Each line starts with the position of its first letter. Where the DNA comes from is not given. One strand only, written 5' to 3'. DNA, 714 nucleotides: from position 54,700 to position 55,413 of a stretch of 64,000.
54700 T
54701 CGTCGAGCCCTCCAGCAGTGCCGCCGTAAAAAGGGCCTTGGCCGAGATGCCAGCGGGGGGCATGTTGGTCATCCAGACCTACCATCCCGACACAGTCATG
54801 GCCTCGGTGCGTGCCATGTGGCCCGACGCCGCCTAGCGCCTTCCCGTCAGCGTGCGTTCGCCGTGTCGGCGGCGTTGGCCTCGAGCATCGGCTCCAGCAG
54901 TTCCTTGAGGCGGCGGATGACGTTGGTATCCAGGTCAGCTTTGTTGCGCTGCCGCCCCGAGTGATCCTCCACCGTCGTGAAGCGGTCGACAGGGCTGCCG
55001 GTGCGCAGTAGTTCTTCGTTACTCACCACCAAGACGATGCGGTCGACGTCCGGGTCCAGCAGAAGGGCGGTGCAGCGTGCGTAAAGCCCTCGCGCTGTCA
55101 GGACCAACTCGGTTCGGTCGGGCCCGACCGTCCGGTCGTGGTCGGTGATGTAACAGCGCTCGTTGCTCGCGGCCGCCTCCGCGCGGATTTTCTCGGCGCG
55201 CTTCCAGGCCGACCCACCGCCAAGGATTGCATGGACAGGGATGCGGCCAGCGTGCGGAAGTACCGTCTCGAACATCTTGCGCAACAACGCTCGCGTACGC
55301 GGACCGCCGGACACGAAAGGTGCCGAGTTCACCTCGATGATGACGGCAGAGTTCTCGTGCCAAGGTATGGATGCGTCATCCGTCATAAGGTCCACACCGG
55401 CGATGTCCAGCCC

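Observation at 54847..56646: CphA2-like paralogue with a vestigial, P-loop-less Mur-ligase region, convergent with the full-length gene at 10-bp spacing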

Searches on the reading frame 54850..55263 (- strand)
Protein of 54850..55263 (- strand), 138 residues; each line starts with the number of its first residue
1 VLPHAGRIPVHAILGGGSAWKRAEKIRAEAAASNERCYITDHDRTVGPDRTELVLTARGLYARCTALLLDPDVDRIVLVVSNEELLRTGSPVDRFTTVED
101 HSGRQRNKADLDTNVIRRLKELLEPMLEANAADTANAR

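Call 66: search_solved_structures(query=A2, max_evalue=10, show_alignments=2)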
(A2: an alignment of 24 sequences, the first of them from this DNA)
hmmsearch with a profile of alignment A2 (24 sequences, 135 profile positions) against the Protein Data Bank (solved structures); distinct sequences matched with E-value up to 10: 18.
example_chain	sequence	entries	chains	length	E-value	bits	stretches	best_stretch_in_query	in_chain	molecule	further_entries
3g0s_A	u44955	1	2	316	0.49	13.5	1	4-42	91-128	Dihydrodipicolinate synthase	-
1s5w_A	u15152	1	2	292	0.59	13.2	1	5-42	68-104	Dihydrodipicolinate synthase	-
2a6l_A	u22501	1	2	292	0.6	13.2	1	5-42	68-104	Dihydrodipicolinate synthase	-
1s5t_A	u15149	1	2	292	0.61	13.2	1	5-42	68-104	Dihydrodipicolinate synthase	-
1dhp_A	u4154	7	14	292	0.61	13.2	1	5-42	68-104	DIHYDRODIPICOLINATE SYNTHASE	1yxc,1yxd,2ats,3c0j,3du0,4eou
2a6n_A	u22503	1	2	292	0.61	13.2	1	5-42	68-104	Dihydrodipicolinate synthase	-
2pur_A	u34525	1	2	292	0.61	13.2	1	5-42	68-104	Dihydrodipicolinate synthase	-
7jzc_A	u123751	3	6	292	0.62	13.2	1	5-42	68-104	4-hydroxy-tetrahydrodipicolinate synthase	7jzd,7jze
4gxt_A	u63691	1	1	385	0.62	13.2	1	3-43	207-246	a conserved functionally unknown protein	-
1s5v_A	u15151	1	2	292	0.62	13.1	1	5-42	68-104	Dihydrodipicolinate synthase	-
2ojp_A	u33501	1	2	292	0.62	13.1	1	5-42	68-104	Dihydrodipicolinate synthase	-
7jzb_A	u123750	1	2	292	0.62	13.1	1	5-42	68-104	4-hydroxy-tetrahydrodipicolinate synthase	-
7jz7_A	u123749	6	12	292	0.62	13.1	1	5-42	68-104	4-hydroxy-tetrahydrodipicolinate synthase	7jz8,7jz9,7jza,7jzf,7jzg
3i7q_A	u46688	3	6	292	0.63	13.1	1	5-42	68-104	Dihydrodipicolinate synthase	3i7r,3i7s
5t25_A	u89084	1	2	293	0.64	13.1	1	5-42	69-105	4-hydroxy-tetrahydrodipicolinate synthase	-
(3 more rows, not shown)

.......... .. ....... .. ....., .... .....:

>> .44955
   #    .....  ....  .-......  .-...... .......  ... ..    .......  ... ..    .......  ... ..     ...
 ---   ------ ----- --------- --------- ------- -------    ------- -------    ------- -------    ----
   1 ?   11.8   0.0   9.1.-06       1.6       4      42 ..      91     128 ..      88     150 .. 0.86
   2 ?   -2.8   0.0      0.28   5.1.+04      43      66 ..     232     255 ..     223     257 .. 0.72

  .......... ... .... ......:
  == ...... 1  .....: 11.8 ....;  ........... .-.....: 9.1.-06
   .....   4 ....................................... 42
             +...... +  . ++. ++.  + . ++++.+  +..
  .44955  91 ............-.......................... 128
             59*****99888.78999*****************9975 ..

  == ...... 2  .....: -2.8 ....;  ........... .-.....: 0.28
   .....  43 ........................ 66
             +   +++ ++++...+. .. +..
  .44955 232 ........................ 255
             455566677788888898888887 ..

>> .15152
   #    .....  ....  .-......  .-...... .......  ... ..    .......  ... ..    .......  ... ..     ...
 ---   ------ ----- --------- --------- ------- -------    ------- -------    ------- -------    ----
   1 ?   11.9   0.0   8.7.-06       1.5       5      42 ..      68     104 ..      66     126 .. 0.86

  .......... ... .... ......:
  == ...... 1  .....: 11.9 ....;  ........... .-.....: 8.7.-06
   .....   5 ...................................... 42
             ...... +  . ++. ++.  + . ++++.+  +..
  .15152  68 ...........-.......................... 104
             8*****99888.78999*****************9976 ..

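Call 74: predict_structure(alignment_id=A2)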
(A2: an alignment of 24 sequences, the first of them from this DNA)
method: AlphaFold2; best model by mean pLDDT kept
length: 138 residues; sequences in the alignment: 24
mean_pLDDT: 90.2   pTM: 0.84
mean pLDDT of the five models: 90.2, 90.0, 89.0, 88.6, 84.8
residues with pLDDT >= 90: 110; 70-90: 9; 50-70: 16; < 50: 3
segments of 3 or more residues with pLDDT < 50: none
pLDDT, mean of each block of 10 residues (from residue 1): 81 95 97 98 97 96 97 97 97 95 72 94 85 52
secondary structure, 60 per line:
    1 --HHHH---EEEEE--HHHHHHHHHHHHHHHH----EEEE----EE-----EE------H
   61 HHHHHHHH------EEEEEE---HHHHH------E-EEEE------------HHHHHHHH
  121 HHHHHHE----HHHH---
elements in order: H3-6 E10-14 H17-32 E37-40 H60-68 E75-80 H84-88 E97-100 H113-126 H132-135

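Call 78: fold_search(model_id=the predicted structure, library=pdb)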
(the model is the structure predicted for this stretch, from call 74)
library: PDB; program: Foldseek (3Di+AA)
matches with E <= 10: 738; with E <= 0.001: 2
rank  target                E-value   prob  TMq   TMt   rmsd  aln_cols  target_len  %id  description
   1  7wac_A                2.6e-04  1.00  0.66  0.15   4.5       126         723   19  Trichodesmium erythraeum cyanophycin synthetase 1 (TeCphA1) (released 2022-09-07)
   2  7wae_C                6.0e-04  1.00  0.59  0.13   4.8       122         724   21  Trichodesmium erythraeum cyanophycin synthetase 1 (TeCphA1) with ATPgammaS, 4x(beta-Asp-Arg), and aspartate (released 2022-09-07)
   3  7lgj_A                1.2e-03  1.00  0.66  0.12   4.4       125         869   18  Cyanophycin synthetase 1 from Synechocystis sp. UTEX2470 with ADPCP and 8x(Asp-Arg)-NH2 (released 2021-08-18)
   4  7lg5_A                1.4e-03  1.00  0.62  0.12   5.0       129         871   17  Synechocystis sp. UTEX2470 Cyanophycin synthetase 1 with ATP (released 2021-08-18)
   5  7lgn_A                1.5e-03  1.00  0.63  0.15   4.3       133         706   19  Cyanophycin synthetase 1 from T. morbirosei (released 2021-08-18)
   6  8fxi_C                2.0e-03  1.00  0.61  0.15   3.3       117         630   14  Cryo-EM structure of Stanieria sp. CphA2 in complex with ADPCP and 4x(beta-Asp-Arg) (released 2023-06-14)
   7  7lgq_A                2.0e-03  1.00  0.62  0.12   5.0       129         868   17  Cyanophycin synthetase 1 from Synechocystis sp. UTEX2470 with ATP and 8x(Asp-Arg)-Asn (released 2021-08-18)
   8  8fxi_A                2.4e-03  1.00  0.53  0.14   2.9        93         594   17  Cryo-EM structure of Stanieria sp. CphA2 in complex with ADPCP and 4x(beta-Asp-Arg) (released 2023-06-14)
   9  8fxi_B                2.6e-03  1.00  0.60  0.15   3.1       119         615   14  Cryo-EM structure of Stanieria sp. CphA2 in complex with ADPCP and 4x(beta-Asp-Arg) (released 2023-06-14)
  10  8fxh_A                3.4e-03  1.00  0.44  0.12   5.3       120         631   13  Cryo-EM structure of Stanieria sp. CphA2 (released 2023-06-14)
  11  7lgm_A                6.8e-03  1.00  0.61  0.14   6.6       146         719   18  Cyanophycin synthetase from A. baylyi DSM587 with ATP (released 2021-08-18)
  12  8xzv_J                6.8e-03  0.99  0.47  0.14   6.5       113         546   19  Architecture of the spinach plastid-encoded RNA polymerase (released 2024-12-04)
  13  7txv_A                7.2e-03  1.00  0.62  0.12   4.9       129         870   17  Cyanophycin synthetase 1 from Synechocystis sp. UTEX2470 E82Q with ATP and 16x(Asp-Arg) (released 2022-06-01)
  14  7lgn_B                7.2e-03  1.00  0.58  0.12   4.9       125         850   18  Cyanophycin synthetase 1 from T. morbirosei (released 2021-08-18)
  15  8g6p                  8.8e-03  1.00  0.49  0.15   6.5       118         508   24  Crystal structure of Mycobacterium thermoresistibile MurE in complex with ADP and 2,6-Diaminopimelic acid (released 2023-04-05)
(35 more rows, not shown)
